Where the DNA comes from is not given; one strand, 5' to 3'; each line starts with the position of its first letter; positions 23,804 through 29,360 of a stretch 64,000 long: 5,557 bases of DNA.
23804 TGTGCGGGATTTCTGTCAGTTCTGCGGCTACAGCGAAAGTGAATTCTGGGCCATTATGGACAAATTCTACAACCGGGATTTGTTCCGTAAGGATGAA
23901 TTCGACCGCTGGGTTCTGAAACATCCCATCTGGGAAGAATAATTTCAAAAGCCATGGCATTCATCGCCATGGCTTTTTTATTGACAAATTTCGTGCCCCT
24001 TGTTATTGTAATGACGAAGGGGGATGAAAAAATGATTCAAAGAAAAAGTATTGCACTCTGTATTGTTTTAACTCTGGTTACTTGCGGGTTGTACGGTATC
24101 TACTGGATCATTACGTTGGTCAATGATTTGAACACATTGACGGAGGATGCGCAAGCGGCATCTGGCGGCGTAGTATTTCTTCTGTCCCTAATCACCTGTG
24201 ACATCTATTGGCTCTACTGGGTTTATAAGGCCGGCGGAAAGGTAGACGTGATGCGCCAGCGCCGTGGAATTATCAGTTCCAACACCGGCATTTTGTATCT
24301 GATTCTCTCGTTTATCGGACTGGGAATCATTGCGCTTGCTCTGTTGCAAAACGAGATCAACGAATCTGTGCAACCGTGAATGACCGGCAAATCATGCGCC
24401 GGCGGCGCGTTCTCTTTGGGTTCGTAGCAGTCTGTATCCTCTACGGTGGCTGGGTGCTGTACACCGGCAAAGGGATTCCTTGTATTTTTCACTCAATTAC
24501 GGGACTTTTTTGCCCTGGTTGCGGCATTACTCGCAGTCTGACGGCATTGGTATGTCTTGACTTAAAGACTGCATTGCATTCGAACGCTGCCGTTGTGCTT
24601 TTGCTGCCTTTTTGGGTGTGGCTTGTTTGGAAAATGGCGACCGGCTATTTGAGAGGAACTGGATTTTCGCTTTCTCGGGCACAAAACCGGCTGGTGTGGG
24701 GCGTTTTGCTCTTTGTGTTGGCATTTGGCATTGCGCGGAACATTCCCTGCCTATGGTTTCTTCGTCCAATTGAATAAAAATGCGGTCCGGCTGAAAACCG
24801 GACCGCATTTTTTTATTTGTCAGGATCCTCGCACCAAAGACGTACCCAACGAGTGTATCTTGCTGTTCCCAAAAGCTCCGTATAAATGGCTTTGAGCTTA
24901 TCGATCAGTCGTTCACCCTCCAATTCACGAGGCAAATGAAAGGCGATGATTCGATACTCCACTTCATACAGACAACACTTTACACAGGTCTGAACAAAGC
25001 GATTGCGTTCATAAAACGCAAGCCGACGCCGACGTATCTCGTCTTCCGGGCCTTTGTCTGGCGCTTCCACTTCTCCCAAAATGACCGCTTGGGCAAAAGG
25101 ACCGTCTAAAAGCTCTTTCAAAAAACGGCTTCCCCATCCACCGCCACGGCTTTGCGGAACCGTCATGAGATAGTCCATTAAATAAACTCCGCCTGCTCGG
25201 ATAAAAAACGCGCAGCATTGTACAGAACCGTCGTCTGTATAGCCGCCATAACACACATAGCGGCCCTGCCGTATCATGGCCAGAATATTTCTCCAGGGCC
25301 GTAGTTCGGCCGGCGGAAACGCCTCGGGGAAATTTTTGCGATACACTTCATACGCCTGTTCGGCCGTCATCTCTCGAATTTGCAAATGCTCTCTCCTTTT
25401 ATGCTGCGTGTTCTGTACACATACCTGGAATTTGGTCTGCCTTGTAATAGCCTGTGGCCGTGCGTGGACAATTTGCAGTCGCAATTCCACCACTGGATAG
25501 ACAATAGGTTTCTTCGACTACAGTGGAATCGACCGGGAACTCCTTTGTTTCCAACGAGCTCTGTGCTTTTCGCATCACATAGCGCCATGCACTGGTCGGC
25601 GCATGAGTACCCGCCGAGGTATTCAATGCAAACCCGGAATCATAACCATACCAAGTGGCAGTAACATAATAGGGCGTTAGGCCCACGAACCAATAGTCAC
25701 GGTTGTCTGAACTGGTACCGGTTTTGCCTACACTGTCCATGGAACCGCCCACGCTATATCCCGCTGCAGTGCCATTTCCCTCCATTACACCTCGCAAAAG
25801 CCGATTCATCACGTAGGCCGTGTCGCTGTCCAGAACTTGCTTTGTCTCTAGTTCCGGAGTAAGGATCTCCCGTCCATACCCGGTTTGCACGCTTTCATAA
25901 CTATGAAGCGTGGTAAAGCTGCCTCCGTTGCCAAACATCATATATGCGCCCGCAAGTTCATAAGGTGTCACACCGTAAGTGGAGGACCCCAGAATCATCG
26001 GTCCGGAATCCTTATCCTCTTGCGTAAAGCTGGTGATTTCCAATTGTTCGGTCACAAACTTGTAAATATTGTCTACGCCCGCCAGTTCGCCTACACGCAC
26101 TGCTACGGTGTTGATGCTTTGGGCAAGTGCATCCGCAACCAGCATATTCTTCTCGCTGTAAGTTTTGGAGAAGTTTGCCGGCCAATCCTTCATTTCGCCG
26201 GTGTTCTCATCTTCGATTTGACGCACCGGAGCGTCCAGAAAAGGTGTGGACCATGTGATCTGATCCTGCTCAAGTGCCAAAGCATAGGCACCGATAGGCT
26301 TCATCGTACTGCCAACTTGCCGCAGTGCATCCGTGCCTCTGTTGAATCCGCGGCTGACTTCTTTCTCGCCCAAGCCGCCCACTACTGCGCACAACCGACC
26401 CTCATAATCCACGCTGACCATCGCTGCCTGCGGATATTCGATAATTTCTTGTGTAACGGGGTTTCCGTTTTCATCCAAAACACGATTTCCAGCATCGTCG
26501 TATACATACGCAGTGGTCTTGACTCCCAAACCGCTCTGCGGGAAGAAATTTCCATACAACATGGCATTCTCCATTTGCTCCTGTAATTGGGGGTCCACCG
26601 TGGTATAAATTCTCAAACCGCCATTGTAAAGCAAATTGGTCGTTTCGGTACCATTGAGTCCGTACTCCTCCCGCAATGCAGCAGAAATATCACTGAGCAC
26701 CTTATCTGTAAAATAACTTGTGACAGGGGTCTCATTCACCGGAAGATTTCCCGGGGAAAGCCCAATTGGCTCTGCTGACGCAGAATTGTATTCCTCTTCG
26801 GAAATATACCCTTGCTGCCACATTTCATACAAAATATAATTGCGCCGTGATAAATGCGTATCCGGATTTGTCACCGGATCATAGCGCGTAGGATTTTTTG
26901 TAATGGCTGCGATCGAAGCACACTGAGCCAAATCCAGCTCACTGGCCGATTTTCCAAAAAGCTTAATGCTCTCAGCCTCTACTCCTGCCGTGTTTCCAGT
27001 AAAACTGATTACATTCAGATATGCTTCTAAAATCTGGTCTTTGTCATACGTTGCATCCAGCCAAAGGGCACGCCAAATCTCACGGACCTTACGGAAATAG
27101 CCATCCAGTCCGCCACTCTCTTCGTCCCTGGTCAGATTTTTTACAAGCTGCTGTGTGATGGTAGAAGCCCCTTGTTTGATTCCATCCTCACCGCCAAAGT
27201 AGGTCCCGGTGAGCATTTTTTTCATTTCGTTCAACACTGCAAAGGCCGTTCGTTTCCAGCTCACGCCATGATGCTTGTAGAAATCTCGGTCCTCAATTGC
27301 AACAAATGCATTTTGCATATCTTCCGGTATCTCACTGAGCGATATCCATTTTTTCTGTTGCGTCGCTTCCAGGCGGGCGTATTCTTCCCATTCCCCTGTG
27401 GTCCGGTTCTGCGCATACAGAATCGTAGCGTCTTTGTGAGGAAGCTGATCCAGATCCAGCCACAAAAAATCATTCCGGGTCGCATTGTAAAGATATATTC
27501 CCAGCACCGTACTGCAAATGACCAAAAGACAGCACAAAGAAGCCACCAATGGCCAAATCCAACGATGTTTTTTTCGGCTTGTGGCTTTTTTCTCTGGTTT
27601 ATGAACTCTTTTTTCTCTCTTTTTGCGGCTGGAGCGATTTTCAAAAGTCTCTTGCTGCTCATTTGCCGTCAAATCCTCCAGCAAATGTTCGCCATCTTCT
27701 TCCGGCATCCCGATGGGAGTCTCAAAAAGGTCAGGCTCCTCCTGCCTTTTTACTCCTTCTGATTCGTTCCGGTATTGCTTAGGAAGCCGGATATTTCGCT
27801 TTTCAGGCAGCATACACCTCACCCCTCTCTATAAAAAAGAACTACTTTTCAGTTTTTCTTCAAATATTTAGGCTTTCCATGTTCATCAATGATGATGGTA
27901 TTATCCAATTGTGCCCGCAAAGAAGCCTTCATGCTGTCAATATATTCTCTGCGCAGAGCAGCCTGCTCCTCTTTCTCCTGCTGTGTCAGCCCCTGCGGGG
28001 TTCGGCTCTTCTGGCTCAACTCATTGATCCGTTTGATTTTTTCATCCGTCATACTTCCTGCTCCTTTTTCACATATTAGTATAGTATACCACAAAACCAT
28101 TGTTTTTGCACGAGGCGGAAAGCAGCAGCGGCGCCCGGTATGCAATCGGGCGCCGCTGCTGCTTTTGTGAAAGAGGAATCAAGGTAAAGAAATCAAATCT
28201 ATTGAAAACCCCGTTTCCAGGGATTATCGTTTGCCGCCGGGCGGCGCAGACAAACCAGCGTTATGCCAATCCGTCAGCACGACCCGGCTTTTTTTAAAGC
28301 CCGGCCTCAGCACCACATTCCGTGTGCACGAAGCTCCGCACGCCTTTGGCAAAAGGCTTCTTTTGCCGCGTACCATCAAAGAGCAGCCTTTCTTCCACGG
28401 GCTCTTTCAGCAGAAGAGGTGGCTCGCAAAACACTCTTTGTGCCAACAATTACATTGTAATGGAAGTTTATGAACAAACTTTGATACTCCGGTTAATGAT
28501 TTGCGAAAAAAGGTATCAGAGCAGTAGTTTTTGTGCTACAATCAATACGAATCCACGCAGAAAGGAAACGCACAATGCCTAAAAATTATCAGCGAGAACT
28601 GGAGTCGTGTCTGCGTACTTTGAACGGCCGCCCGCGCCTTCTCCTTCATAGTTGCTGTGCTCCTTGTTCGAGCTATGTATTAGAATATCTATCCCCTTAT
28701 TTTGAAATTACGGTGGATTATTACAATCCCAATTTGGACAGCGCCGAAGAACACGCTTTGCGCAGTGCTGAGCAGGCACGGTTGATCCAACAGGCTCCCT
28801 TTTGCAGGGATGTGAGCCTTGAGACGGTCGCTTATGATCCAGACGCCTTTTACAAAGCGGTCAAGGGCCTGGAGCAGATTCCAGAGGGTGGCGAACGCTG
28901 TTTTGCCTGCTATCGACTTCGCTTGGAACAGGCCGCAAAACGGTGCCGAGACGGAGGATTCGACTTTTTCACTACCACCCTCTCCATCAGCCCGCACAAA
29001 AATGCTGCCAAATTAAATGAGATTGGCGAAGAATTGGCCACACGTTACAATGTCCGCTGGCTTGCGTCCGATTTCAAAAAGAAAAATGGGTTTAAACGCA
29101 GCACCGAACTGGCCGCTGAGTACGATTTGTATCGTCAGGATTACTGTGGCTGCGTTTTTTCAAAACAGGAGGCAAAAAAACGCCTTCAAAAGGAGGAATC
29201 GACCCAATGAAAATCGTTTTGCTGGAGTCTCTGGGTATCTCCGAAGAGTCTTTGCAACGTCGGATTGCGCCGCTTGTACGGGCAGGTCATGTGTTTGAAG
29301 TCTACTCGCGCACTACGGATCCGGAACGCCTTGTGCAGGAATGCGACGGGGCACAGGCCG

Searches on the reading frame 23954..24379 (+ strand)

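Call 8: search_protein_families(library=pfam, proteins=[window:23954-24379:+], max_evalue=0.01)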
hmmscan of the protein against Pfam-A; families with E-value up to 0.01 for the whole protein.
window:23954-24379:+ (141 aa): 2 families
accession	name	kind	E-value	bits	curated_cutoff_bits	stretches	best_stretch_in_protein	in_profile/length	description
PF14018.11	DUF4234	-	3.5e-25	88.3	25.3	1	32-98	2-69/70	Domain of unknown function (DUF4234)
PF00003.28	7tm_3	-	0.0018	18.5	33.5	1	2-131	12-138/251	7 transmembrane sweet-taste receptor of 3 GCPR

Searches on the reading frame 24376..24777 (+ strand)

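Call 8: search_protein_families(library=pfam, proteins=[window:24376-24777:+], max_evalue=0.01)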
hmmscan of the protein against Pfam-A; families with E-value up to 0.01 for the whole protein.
window:24376-24777:+ (133 aa): 1 family
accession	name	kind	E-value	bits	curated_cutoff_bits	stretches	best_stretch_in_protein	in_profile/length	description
PF10825.13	DUF2752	-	4.7e-16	59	27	1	36-83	1-48/49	Protein of unknown function (DUF2752)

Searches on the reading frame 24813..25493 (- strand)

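Call 8: search_protein_families(library=pfam, proteins=[window:24813-25493:-], max_evalue=0.01)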
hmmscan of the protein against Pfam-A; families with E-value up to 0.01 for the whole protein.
window:24813-25493:- (226 aa): 1 family
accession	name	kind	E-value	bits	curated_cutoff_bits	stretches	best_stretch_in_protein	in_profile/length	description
PF13508.13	Acetyltransf_7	-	0.0058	17.4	27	1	81-166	5-82/84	Acetyltransferase (GNAT) domain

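Call 11: search_protein_families(library=ncbifam, proteins=[window:24813-25493:-], max_evalue=0.01)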
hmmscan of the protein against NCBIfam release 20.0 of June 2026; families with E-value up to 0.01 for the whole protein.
window:24813-25493:- (226 aa): 0 families

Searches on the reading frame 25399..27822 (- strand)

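Call 8: search_protein_families(library=pfam, proteins=[window:25399-27822:-], max_evalue=0.01)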
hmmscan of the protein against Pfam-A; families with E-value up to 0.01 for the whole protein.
window:25399-27822:- (807 aa): 2 families
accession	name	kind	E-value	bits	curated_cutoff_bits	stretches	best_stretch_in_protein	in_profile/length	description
PF00912.28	Transgly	-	1.5e-54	184.6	27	1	149-334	6-177/178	Transglycosylase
PF00905.27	Transpeptidase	-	1.1e-15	58.1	22.1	1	501-718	40-267/299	Penicillin binding protein transpeptidase domain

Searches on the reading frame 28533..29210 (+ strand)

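Call 8: search_protein_families(library=pfam, proteins=[window:28533-29210:+], max_evalue=0.01)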
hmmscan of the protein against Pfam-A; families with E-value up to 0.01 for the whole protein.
window:28533-29210:+ (225 aa): 1 family
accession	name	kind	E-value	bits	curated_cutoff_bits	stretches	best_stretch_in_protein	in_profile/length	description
PF02677.20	QueH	-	4.2e-66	222.8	23.5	1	36-213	1-175/175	Epoxyqueuosine reductase QueH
